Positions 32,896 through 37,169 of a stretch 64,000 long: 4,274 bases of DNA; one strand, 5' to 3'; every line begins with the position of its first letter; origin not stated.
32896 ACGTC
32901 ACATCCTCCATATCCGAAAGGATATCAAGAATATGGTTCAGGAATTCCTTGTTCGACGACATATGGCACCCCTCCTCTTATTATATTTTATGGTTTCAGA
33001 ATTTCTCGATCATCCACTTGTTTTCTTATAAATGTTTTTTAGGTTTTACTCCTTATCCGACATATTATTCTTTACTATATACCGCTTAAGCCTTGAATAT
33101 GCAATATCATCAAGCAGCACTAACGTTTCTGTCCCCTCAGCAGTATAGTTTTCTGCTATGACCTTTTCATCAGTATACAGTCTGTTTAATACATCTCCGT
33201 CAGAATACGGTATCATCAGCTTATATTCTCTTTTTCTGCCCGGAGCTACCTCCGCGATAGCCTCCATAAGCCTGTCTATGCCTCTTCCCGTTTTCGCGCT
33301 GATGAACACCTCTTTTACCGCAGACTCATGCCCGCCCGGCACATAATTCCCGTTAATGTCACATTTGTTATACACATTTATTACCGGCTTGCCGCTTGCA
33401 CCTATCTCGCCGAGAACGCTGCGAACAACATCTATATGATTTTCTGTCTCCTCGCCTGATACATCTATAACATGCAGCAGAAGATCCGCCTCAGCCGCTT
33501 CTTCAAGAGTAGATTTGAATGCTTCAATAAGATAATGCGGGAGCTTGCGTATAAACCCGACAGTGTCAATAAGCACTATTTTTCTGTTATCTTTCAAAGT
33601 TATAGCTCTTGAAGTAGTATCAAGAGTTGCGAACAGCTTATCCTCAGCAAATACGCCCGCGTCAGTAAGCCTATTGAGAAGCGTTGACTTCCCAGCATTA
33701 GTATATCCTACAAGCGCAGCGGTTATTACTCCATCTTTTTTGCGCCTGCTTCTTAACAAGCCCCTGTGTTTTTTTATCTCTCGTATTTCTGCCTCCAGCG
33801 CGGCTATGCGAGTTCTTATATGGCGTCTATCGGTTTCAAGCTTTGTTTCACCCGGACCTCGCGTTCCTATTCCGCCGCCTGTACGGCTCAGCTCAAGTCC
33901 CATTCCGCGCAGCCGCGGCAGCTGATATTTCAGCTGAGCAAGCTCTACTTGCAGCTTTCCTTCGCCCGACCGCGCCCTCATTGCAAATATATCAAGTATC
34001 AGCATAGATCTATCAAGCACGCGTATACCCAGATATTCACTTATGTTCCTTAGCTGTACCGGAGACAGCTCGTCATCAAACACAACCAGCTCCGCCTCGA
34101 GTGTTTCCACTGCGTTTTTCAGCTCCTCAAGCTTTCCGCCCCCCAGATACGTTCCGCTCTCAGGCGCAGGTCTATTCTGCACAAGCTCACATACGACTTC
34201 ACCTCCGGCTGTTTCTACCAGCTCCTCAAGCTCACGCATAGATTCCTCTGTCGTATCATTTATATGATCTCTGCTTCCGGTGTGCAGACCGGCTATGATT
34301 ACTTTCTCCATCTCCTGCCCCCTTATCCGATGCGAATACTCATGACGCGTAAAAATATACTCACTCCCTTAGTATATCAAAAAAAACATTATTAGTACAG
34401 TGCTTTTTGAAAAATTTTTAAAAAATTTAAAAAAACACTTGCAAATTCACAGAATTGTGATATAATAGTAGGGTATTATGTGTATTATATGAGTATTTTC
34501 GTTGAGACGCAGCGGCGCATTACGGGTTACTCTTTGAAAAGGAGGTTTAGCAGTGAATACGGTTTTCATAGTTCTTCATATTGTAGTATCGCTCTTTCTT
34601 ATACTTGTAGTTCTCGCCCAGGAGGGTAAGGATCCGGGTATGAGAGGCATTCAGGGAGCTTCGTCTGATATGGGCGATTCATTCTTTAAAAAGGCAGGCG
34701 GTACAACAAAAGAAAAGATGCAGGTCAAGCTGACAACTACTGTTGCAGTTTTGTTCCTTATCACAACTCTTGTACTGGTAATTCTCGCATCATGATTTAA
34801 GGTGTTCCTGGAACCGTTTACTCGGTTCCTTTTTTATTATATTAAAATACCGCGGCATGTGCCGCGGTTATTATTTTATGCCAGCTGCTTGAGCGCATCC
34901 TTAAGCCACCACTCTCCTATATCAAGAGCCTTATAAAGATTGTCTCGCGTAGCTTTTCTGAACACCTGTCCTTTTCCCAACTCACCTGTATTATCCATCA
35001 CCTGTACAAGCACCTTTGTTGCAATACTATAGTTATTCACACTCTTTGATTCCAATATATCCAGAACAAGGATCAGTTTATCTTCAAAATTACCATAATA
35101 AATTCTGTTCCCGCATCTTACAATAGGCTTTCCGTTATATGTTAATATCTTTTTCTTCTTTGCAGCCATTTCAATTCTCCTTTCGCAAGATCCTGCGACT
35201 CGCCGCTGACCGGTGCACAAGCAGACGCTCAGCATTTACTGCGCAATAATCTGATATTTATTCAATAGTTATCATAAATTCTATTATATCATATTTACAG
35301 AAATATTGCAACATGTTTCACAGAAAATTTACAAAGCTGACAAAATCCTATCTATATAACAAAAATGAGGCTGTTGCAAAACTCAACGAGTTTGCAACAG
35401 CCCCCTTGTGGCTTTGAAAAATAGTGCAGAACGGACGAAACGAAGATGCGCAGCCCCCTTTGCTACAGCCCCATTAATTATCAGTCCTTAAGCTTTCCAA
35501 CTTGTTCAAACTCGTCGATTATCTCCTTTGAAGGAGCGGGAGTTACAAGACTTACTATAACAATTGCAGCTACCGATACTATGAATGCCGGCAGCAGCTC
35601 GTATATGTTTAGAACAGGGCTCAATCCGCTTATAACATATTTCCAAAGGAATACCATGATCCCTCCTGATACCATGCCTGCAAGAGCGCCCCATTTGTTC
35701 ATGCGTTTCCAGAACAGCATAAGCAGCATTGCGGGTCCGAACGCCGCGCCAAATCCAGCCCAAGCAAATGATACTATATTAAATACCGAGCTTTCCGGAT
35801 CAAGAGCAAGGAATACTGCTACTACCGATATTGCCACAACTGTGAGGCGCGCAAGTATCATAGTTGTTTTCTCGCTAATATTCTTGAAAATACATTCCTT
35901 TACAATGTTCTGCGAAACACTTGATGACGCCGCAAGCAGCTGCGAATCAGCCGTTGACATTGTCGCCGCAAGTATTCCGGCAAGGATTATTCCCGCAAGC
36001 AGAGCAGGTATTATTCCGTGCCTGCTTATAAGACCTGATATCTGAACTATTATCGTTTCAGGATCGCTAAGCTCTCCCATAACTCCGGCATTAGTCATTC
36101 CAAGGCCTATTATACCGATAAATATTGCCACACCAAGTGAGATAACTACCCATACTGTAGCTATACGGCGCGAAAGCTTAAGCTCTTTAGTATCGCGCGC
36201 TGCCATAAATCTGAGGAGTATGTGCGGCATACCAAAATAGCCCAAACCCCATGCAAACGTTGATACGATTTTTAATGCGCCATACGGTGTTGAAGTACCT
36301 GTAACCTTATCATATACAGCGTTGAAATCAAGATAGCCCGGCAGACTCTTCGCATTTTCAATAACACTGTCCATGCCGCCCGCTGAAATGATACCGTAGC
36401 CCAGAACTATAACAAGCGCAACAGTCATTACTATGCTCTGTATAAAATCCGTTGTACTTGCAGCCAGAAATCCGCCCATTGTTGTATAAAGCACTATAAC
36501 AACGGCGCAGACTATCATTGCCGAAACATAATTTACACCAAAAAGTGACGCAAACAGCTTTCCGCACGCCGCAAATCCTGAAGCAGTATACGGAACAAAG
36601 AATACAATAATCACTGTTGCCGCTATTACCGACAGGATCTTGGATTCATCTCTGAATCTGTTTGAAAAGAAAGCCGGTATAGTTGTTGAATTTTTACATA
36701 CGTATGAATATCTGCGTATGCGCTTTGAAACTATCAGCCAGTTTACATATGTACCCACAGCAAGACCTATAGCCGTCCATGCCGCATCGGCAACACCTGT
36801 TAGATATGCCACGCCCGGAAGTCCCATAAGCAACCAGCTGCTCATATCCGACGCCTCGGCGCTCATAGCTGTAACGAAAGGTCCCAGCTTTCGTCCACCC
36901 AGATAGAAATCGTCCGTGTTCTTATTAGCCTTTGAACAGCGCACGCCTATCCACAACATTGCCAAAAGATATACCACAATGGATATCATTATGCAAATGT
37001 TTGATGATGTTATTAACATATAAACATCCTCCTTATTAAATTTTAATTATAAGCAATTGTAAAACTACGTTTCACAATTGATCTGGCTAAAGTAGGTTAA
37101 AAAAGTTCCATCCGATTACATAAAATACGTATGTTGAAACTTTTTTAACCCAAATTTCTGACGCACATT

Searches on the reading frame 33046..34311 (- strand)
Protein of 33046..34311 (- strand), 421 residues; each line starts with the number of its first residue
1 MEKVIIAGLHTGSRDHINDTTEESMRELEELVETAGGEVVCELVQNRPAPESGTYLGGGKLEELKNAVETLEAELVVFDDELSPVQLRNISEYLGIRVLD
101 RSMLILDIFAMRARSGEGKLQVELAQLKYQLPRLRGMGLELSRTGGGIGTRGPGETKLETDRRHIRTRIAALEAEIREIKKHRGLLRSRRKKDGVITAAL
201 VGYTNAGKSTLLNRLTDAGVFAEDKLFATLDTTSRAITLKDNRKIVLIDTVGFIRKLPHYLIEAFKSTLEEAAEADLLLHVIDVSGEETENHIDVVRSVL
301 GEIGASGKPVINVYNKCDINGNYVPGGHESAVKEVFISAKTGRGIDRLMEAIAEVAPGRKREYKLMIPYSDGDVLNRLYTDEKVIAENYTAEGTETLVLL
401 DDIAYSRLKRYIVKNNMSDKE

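Call 16: search_protein_families(library=pfam, proteins=[window:33046-34311:-])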
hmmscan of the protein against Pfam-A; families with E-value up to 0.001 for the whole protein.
window:33046-34311:- (421 aa): 7 families
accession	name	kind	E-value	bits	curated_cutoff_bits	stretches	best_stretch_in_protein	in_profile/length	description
PF13167.11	GTP-bdg_N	-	2.1e-33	115.2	25.4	1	22-110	1-89/89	GTP-binding GTPase N-terminal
PF16360.10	GTP-bdg_M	-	7.9e-32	110.1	29.5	1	112-190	1-79/79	GTP-binding GTPase Middle Region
PF01926.29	MMR_HSR1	-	1.8e-22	80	21.9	1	198-316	2-113/113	50S ribosome-binding GTPase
PF00009.33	GTP_EFTU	-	2.9e-05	24.2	26.5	0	197-356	5-186/188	Elongation factor Tu GTP binding domain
PF02421.24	FeoB_N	-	5e-05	23.3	27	1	197-320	2-121/156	Ferrous iron transport protein B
PF19275.4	HflX_C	-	0.00024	21.5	26.4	0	334-397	12-75/102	HflX C-terminal domain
PF00350.29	Dynamin_N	-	0.00076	20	27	0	199-229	2-32/168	Dynamin family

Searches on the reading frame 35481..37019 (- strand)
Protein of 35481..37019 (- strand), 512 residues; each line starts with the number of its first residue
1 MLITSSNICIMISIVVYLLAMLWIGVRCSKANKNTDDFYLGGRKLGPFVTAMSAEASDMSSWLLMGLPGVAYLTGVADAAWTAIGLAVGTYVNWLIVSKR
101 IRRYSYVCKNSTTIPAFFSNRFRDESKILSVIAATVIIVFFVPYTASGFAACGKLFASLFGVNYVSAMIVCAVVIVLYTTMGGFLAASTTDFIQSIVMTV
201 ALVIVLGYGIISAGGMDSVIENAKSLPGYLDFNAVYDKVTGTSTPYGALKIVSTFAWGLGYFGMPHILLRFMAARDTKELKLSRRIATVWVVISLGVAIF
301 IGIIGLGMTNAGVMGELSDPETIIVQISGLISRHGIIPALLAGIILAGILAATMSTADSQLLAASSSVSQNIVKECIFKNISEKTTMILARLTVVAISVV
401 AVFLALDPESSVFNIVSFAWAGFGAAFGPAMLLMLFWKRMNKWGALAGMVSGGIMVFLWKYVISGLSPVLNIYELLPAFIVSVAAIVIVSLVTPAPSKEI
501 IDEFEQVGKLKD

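Call 10: search_protein_families(library=pfam, proteins=[window:35481-37019:-])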
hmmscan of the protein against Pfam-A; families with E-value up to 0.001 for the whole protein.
window:35481-37019:- (512 aa): 1 family
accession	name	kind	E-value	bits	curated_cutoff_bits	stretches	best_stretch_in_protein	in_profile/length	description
PF00474.23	SSF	-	3.6e-85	286.7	22.8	1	38-452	1-406/406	Sodium:solute symporter family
